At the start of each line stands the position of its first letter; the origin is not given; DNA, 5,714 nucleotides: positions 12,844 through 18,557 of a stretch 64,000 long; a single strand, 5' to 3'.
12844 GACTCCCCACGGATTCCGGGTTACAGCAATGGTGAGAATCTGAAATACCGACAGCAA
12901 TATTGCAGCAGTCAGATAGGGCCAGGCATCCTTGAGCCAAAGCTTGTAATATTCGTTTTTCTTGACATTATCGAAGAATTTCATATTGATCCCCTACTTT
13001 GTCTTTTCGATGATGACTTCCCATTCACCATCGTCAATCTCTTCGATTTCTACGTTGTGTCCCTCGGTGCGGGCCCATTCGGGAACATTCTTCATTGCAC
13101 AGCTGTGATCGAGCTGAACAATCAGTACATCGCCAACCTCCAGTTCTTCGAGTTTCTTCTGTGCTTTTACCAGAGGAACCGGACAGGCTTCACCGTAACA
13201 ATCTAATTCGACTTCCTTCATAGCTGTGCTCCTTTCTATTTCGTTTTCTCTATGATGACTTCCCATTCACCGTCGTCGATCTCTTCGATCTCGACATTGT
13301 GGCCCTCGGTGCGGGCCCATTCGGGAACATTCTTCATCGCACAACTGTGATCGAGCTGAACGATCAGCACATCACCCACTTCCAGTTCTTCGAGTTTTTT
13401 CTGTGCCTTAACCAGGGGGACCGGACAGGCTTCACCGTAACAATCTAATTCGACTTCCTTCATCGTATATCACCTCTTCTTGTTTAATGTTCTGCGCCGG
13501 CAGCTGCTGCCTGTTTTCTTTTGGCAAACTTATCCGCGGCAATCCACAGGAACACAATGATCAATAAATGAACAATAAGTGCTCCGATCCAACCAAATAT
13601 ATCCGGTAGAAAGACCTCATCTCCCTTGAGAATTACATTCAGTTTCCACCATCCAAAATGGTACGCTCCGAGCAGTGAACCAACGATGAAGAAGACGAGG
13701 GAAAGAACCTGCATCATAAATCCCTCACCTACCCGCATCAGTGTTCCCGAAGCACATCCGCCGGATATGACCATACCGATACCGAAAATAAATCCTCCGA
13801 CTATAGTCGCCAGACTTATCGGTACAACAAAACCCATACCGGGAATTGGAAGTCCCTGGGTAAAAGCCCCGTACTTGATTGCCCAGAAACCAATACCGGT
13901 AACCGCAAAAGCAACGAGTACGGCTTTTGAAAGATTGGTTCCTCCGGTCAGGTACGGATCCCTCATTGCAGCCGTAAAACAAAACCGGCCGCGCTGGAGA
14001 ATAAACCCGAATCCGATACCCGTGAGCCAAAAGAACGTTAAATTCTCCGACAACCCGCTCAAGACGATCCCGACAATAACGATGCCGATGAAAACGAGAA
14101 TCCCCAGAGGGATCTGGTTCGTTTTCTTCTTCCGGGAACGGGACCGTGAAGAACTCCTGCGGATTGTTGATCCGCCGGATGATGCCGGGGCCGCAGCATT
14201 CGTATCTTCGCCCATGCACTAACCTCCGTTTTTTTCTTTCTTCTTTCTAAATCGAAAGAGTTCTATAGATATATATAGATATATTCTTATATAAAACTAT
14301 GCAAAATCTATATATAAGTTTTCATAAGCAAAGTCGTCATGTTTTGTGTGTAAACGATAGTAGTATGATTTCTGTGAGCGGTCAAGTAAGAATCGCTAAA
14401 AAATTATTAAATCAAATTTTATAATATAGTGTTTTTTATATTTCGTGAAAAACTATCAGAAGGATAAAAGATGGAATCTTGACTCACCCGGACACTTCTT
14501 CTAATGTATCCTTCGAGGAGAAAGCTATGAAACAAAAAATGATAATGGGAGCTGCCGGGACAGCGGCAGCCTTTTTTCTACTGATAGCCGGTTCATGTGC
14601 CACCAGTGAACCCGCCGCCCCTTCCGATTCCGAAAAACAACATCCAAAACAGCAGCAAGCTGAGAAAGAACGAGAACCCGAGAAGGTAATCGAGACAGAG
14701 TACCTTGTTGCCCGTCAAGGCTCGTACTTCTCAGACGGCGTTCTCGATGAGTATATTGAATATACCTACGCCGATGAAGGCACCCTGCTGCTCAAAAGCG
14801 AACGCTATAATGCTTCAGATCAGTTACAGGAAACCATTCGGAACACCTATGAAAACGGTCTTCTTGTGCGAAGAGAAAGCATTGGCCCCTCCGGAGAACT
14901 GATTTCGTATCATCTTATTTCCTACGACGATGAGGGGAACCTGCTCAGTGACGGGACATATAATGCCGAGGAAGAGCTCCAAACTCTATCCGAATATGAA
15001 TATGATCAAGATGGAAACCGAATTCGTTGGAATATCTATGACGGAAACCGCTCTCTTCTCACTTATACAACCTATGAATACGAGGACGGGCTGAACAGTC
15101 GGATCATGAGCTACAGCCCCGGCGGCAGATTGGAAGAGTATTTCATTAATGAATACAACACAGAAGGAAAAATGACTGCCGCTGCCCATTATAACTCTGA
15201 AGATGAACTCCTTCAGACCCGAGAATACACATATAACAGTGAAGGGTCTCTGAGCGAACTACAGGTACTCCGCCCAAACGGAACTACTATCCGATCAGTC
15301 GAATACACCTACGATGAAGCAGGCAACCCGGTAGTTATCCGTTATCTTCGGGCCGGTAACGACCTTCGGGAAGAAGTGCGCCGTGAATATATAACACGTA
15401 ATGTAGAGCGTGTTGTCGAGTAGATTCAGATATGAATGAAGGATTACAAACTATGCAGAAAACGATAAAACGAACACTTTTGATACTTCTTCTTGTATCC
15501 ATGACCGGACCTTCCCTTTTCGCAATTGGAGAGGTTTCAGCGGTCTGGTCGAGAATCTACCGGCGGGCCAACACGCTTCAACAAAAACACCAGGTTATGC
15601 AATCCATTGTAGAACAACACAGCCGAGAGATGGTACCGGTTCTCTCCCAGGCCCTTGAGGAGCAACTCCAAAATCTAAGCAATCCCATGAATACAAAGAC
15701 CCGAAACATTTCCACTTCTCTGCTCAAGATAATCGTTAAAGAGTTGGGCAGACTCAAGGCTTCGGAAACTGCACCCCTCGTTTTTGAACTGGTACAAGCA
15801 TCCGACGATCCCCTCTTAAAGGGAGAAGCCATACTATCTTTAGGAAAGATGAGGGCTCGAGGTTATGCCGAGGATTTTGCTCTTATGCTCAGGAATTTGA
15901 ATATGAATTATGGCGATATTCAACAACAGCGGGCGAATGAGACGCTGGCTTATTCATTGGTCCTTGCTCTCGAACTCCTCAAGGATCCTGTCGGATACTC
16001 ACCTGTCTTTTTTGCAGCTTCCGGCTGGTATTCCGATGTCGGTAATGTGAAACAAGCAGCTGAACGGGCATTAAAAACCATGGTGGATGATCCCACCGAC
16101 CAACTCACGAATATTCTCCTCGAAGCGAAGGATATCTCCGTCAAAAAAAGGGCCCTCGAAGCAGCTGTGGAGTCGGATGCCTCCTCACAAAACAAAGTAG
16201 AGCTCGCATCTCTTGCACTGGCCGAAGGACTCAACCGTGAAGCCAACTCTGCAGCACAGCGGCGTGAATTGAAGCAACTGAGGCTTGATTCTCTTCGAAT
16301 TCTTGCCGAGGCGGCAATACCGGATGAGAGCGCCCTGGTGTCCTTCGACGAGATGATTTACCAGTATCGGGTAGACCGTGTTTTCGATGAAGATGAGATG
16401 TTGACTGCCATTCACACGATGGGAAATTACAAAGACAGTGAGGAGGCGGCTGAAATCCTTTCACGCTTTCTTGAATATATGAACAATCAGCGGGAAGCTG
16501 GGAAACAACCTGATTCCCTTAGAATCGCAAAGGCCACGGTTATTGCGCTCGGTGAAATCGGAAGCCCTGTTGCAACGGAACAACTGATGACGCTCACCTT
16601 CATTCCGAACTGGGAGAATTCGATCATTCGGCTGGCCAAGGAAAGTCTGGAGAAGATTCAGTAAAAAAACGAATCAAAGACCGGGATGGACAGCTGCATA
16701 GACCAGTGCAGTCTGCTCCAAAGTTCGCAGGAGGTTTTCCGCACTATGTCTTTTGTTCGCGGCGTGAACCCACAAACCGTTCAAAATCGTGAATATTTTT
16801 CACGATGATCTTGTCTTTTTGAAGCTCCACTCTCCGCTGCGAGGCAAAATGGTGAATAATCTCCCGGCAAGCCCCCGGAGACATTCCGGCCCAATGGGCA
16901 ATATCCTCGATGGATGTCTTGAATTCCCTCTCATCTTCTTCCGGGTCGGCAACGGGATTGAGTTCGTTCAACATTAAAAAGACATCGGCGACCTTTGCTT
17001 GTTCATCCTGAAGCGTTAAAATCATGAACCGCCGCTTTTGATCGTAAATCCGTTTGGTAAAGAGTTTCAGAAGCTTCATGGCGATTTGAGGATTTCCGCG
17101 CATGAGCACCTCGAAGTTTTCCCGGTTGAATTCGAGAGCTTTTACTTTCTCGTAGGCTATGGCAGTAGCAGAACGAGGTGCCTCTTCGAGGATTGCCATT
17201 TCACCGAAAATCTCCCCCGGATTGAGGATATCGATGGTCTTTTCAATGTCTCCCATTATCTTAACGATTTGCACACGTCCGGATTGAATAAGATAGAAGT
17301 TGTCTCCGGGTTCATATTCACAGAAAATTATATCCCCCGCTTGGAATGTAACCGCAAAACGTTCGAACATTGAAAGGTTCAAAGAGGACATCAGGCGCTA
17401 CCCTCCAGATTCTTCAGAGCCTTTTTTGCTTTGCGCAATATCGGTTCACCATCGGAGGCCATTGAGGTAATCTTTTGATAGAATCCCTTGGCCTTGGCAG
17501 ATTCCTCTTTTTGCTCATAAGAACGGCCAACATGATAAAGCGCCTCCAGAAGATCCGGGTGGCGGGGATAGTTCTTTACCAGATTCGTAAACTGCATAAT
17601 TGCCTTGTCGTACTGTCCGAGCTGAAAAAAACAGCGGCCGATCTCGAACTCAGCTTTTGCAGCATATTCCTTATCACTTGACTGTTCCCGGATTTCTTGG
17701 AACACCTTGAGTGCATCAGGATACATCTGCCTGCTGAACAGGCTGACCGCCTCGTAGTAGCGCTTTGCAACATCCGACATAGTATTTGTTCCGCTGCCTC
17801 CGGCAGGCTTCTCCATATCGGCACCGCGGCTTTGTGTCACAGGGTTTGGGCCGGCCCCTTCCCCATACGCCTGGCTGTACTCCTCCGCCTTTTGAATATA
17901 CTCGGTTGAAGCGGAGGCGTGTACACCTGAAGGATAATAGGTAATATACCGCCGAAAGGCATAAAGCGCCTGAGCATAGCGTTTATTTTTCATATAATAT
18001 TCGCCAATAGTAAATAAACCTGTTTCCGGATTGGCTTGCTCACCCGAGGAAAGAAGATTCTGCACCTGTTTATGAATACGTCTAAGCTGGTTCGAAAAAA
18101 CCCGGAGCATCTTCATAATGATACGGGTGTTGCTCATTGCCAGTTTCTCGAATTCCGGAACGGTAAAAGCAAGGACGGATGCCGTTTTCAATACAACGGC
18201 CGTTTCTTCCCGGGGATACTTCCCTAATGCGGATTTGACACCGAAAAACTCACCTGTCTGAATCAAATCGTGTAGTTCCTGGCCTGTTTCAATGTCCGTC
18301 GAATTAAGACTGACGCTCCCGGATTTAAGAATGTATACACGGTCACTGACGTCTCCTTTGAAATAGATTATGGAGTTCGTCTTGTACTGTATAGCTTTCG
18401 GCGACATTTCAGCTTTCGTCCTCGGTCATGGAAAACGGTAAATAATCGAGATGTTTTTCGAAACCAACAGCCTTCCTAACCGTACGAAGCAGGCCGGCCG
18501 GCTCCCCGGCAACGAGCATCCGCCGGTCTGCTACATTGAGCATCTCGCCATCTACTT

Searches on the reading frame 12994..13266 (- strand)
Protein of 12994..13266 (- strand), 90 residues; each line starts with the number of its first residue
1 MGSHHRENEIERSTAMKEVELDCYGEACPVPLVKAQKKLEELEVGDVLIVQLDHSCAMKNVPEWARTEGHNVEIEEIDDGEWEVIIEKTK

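Call 14: search_protein_families(library=pfam, proteins=[window:12994-13266:-], max_evalue=0.01)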
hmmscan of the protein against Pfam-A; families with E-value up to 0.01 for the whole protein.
window:12994-13266:- (90 aa): 2 families
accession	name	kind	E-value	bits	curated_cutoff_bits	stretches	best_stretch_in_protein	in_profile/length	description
PF01206.22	TusA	-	1e-24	86.6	28.6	1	20-88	2-70/70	Sulfurtransferase TusA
PF10006.14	DUF2249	-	0.0032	17.7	29.5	0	20-88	1-70/70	Uncharacterized conserved protein (DUF2249)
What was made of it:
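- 12994..13266 (-): TusA/YeeD-type sulfur carrier. TusA, E 1e-24 (call 14).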

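Call 37: search_protein_families(library=ncbifam, proteins=[window:12994-13266:-], max_evalue=0.001)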
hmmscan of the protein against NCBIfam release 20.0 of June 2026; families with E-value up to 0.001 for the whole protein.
window:12994-13266:- (90 aa): 4 families
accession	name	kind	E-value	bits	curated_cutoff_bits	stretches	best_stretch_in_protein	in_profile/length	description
NF041048.1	TusA_like_YeeD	exception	1.4e-13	50.3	147.5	1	21-88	4-72/72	thiosulfate utilization sulfurtransferase TsuB/YeeD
TIGR03527.1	selenium_YedF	equivalog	1.7e-11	44.3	110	1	21-89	1-69/194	sulfurtransferase-like selenium metabolism protein YedF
NF008242.0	PRK11018.1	equivalog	1.9e-10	40.2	79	1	15-73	5-63/78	sulfurtransferase-like selenium metabolism protein YedF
NF001423.0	PRK00299.1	equivalog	1e-06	28.5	78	1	14-89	5-80/82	sulfurtransferase TusA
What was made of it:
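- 12994..13266 (-): Nearest families are TsuB/YeeD at 50 bits and YedF at 44 bits, both below cut-off (call 37).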

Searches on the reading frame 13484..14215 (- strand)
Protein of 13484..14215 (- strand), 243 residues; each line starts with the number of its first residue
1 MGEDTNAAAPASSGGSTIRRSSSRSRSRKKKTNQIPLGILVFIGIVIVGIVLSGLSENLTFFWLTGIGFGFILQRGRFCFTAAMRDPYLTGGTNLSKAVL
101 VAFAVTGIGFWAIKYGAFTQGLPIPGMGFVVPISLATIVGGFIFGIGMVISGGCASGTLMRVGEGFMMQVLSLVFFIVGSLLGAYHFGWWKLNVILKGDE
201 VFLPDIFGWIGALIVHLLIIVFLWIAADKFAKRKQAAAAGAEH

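Call 14: search_protein_families(library=pfam, proteins=[window:13484-14215:-], max_evalue=0.01)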
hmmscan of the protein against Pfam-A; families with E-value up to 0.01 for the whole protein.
window:13484-14215:- (243 aa): 1 family
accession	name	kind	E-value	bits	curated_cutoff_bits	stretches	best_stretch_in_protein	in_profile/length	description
PF04143.19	Sulf_transp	-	8.3e-31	108.1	27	1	75-239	1-161/310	Sulphur transport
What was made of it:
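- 13484..14215 (-): Other half of the split YeeE/YedE-family membrane protein. First gene of the minus-strand string. Sulf_transp, E 8e-31 (call 14).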

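Call 37: search_protein_families(library=ncbifam, proteins=[window:13484-14215:-], max_evalue=0.001)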
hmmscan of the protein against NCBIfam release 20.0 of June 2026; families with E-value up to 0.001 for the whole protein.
window:13484-14215:- (243 aa): 3 families
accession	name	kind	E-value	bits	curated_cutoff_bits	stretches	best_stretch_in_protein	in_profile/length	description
NF033796.1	selen_YedE_FdhT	exception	1.2e-29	103.7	350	1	23-234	179-383/387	selenium metabolism membrane protein YedE/FdhT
NF041049.1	thio_trans_TsuA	exception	2e-22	79.8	645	1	64-238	9-179/348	thiosulfate utilization transporter TsuA/YeeE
NF052577.1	ThSTportTsuASprch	equivalog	3.7e-20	72.6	400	1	64-179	7-116/330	thiosulfate transporter TsuA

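Call 71: find_related_loci(query=A3, collection=metagenome_contigs, flank=10000)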
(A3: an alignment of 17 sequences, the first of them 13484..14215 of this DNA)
Query A3 (243 aa) in metagenome_contigs; peptide patterns used: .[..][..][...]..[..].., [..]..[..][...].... (x = any residue, [..] = any of these).
600 stretches matched a pattern (row limit reached: there are more); 462 encode a relative of the query (tblastn E <= 1e-3); the best 80 are kept; 80 distinct loci.
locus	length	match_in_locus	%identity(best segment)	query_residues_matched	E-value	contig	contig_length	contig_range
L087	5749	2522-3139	68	33-237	2e-90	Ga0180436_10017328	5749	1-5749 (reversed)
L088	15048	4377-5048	63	10-235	9e-89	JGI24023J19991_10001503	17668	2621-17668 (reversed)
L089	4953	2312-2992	59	1-234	9e-82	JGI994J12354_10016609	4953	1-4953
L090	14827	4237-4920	58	2-234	9e-79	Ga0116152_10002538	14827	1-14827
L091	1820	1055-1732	57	13-234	3e-81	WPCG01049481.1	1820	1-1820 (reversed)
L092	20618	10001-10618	61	29-234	2e-75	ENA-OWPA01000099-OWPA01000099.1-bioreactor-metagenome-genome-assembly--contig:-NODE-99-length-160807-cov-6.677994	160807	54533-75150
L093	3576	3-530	62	59-234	7e-71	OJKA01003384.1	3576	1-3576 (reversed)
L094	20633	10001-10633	60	29-239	2e-75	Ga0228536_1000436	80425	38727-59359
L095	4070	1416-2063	48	23-235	2e-62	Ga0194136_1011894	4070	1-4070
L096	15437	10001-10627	49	26-236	1e-61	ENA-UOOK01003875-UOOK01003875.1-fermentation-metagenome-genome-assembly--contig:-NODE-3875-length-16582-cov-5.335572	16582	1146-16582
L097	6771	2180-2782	53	33-235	5e-59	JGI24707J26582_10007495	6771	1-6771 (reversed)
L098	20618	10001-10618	49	20-226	2e-58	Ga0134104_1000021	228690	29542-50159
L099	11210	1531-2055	58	33-209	1e-58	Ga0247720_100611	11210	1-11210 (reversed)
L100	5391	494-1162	48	20-243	9e-57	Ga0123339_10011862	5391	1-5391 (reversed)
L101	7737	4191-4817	45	24-234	1e-54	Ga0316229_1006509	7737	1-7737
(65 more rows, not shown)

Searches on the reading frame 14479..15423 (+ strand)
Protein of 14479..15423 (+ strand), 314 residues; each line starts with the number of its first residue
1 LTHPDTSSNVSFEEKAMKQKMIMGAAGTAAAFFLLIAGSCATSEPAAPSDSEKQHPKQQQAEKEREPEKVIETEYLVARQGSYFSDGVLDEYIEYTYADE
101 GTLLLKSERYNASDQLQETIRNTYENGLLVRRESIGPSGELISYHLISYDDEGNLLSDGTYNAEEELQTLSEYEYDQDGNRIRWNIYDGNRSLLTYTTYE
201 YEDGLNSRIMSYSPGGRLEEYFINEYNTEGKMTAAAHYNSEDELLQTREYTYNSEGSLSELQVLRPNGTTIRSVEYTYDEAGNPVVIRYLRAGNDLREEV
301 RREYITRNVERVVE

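Call 29: search_protein_families(library=pfam, proteins=[window:14479-15423:+], max_evalue=0.0001)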
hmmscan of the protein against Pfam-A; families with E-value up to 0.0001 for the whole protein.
window:14479-15423:+ (314 aa): 0 families

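Call 37: search_protein_families(library=ncbifam, proteins=[window:14479-15423:+], max_evalue=0.001)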
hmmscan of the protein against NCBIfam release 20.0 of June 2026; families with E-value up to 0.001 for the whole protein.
window:14479-15423:+ (314 aa): 1 family
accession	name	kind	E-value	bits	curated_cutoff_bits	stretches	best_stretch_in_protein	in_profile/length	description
TIGR01643.1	YD_repeat_2x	repeat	2.1e-07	31.2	15.8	0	149-193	1-40/42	YD repeat-containing protein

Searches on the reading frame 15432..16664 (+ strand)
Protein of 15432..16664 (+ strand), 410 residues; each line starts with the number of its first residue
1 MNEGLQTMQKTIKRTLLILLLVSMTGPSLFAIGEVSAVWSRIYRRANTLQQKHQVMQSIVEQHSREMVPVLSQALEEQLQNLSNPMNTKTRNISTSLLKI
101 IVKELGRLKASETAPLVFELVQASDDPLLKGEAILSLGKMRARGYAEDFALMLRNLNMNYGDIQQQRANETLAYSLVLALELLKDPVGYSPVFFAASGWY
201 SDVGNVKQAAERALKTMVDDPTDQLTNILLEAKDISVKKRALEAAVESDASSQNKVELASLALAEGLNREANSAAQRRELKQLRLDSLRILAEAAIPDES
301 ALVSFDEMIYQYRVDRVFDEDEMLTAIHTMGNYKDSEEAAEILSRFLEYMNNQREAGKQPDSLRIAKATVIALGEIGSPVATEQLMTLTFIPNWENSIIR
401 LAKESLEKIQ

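Call 29: search_protein_families(library=pfam, proteins=[window:15432-16664:+], max_evalue=0.0001)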
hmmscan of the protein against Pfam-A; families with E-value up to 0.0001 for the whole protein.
window:15432-16664:+ (410 aa): 1 family
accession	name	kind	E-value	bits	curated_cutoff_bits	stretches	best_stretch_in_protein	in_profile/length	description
PF13646.12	HEAT_2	-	5.3e-10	39.9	27.7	0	100-172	19-87/88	HEAT repeats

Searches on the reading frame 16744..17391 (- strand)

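Call 29: search_protein_families(library=pfam, proteins=[window:16744-17391:-], max_evalue=0.0001)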
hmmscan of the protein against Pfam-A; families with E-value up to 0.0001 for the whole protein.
window:16744-17391:- (215 aa): 1 family
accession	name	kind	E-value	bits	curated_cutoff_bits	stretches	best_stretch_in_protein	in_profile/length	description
PF00027.35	cNMP_binding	-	1.7e-24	86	27.5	1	14-98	2-87/89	Cyclic nucleotide-binding domain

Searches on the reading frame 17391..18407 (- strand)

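Call 29: search_protein_families(library=pfam, proteins=[window:17391-18407:-], max_evalue=0.0001)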
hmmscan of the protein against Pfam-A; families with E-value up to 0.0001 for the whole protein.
window:17391-18407:- (338 aa): 12 families
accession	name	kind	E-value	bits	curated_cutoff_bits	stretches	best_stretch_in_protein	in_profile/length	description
PF13174.12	TPR_6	-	2.7e-16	59.5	26.3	1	252-282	2-32/33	Tetratricopeptide repeat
PF00027.35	cNMP_binding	-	1.1e-14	54.6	27.5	1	7-93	3-89/89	Cyclic nucleotide-binding domain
PF07719.23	TPR_2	-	1.5e-14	53.3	27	0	130-159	3-32/34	Tetratricopeptide repeat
PF13424.12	TPR_12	-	5.9e-12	46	30.1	0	220-273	10-68/77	Tetratricopeptide repeat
PF00515.34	TPR_1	-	2.1e-11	43.6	27.8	0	250-273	1-24/34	Tetratricopeptide repeat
PF13432.12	TPR_16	-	2.7e-09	37.8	32.7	0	220-281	4-62/65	Tetratricopeptide repeat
PF13428.12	TPR_14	-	4.1e-07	30.5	23.5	0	256-290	7-41/44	Tetratricopeptide repeat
PF12895.13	ANAPC3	-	4.3e-06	27.4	27.2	0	227-301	3-70/82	Anaphase-promoting complex, cyclosome, subunit 3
PF13181.12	TPR_8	-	4.3e-06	26.9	25.7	0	288-318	2-32/34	Tetratricopeptide repeat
PF13525.12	YfiO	-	1.2e-05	25.7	25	1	215-304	7-96/203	Outer membrane lipoprotein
PF14559.12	TPR_19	-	1.8e-05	25.4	25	0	224-286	2-61/68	Tetratricopeptide repeat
PF21545.3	T7SS_EccA1_N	-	3.5e-05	23.7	27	1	212-332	131-245/272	T7SS, ESX-1 secretion system protein EccA1, N-terminal domain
